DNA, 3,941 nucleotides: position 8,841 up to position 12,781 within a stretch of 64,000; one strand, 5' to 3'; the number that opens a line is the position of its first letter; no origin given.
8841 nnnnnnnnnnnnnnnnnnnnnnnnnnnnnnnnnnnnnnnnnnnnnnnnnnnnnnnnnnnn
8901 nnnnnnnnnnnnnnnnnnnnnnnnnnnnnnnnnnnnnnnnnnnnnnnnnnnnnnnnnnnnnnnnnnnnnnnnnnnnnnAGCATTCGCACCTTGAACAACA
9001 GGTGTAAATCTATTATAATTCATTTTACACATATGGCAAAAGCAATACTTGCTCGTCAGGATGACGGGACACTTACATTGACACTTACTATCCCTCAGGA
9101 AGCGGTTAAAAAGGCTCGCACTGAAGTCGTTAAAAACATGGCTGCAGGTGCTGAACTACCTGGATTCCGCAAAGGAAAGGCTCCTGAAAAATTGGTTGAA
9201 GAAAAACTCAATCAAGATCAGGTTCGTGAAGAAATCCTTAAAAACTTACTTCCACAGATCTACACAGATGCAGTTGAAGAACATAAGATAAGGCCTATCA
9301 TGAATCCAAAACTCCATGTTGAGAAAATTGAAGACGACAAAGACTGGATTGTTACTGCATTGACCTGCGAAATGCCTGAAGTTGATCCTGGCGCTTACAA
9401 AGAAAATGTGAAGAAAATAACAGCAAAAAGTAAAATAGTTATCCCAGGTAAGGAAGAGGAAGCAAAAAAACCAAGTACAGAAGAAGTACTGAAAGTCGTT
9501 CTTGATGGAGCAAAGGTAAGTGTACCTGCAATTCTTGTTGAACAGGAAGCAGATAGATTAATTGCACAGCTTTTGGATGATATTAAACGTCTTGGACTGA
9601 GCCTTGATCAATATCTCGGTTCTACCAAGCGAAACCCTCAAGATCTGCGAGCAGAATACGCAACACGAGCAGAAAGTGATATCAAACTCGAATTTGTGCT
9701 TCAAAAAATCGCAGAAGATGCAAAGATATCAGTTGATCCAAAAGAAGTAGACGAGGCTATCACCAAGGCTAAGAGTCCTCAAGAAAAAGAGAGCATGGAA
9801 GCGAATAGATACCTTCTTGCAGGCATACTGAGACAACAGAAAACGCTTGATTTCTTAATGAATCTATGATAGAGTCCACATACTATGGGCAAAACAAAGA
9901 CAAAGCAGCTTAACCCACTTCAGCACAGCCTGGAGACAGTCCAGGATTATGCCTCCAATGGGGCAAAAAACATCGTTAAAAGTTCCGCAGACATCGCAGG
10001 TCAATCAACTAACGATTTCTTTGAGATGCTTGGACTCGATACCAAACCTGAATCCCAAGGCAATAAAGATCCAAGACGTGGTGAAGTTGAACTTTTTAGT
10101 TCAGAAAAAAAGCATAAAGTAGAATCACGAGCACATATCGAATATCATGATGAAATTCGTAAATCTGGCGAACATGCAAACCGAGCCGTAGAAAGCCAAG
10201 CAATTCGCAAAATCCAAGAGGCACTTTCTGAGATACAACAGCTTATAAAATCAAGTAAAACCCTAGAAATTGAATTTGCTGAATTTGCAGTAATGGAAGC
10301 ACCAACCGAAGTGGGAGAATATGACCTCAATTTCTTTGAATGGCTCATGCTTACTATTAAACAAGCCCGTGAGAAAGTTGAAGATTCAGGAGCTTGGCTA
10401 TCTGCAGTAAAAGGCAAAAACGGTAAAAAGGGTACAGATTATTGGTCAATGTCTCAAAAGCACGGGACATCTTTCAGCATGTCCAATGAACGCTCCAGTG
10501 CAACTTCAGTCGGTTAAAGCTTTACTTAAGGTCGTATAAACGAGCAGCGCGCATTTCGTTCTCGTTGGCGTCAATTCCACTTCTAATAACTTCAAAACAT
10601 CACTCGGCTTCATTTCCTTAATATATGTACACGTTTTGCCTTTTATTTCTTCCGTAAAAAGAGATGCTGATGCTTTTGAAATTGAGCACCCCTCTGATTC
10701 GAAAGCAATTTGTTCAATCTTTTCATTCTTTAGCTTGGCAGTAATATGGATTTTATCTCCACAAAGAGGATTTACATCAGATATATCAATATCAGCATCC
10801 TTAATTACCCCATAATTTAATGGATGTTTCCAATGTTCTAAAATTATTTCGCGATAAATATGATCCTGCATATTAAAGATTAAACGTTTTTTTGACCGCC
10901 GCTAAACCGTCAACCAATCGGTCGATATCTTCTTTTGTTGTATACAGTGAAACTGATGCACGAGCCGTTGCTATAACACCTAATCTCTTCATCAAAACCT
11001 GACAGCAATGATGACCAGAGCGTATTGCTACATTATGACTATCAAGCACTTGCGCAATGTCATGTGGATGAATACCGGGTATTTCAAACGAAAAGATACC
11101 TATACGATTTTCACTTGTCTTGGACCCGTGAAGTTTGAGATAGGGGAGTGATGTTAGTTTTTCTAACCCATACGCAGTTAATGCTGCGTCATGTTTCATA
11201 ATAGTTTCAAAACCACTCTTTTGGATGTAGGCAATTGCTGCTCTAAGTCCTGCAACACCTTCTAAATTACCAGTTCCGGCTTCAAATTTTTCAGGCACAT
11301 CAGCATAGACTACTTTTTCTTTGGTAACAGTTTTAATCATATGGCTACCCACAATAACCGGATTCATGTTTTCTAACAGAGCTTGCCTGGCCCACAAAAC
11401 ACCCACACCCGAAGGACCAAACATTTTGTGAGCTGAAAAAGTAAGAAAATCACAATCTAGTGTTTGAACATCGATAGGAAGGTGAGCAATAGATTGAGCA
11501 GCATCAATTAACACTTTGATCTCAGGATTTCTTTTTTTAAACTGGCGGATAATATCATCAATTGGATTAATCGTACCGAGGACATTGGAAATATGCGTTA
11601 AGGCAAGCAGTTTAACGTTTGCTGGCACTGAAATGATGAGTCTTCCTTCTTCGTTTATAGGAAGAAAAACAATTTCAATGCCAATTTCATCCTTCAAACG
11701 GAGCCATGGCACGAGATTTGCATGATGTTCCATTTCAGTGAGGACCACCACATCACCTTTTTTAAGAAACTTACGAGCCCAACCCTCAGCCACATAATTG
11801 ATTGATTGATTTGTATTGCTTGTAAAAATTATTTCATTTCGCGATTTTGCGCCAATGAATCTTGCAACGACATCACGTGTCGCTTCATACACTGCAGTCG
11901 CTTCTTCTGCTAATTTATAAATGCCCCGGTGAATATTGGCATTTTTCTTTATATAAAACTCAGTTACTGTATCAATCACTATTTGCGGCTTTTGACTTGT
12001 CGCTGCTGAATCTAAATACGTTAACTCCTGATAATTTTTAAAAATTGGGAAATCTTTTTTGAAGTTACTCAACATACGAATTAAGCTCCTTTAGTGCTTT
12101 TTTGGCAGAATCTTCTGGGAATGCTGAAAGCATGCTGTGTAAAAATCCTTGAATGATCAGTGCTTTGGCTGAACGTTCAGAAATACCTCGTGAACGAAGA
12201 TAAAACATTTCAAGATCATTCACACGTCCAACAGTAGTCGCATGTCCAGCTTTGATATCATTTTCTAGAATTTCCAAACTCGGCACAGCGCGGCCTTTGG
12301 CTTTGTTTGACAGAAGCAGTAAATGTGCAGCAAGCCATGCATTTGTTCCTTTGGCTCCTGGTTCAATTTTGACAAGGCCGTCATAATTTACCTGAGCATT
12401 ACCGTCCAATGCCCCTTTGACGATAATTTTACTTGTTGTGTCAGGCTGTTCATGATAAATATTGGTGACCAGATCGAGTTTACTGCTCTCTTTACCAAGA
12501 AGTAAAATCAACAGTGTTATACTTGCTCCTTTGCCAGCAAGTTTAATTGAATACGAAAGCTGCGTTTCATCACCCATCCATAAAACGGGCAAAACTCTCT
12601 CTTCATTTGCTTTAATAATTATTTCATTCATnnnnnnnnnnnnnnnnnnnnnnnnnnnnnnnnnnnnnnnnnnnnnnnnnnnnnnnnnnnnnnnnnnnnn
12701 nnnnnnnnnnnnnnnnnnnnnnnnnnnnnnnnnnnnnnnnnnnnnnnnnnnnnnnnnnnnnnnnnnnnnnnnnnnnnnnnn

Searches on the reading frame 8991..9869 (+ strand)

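Call 47: search_protein_families(library=pfam, proteins=[window:8991-9869:+], max_evalue=0.001)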
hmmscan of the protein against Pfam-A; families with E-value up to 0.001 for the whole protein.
window:8991-9869:+ (292 aa): 2 families
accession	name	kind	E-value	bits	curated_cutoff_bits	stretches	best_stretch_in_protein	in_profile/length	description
PF05697.18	Trigger_N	-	1.7e-27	96.9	22.2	1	26-142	11-124/144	Bacterial trigger factor protein (TF)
PF05698.19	Trigger_C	-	1.4e-19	71.2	22.7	1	154-269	17-132/162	Bacterial trigger factor protein (TF) C-terminus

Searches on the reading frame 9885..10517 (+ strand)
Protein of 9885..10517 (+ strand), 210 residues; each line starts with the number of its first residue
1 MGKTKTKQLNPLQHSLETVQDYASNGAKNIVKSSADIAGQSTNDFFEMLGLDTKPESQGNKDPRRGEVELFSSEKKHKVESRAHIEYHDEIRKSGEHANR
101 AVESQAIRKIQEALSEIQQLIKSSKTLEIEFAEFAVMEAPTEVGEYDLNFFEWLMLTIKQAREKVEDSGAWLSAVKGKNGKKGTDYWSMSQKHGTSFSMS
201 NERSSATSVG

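Call 47: search_protein_families(library=pfam, proteins=[window:9885-10517:+], max_evalue=0.001)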
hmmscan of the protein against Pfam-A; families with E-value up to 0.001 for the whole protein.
window:9885-10517:+ (210 aa): 1 family
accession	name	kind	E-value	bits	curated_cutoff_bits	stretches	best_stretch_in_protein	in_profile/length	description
PF18904.5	DUF5660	-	2.7e-28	98.8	24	1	104-210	4-109/109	Domain of unknown function (DUF5660)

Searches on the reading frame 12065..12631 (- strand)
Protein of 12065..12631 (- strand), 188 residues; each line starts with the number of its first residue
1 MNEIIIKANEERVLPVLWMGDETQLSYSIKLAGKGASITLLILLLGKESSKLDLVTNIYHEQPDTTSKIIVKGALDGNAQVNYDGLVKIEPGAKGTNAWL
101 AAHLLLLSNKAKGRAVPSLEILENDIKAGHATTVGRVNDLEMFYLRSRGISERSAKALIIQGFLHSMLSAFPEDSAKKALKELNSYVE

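Call 67: search_protein_families(library=pfam, proteins=[window:12065-12631:-], max_evalue=0.0001)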
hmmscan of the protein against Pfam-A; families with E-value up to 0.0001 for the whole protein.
window:12065-12631:- (188 aa): 1 family
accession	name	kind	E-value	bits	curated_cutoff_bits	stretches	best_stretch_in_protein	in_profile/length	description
PF01458.23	SUFBD_core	-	3.1e-45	154.9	27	1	20-163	89-232/232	SUF system FeS cluster assembly, SufBD core domain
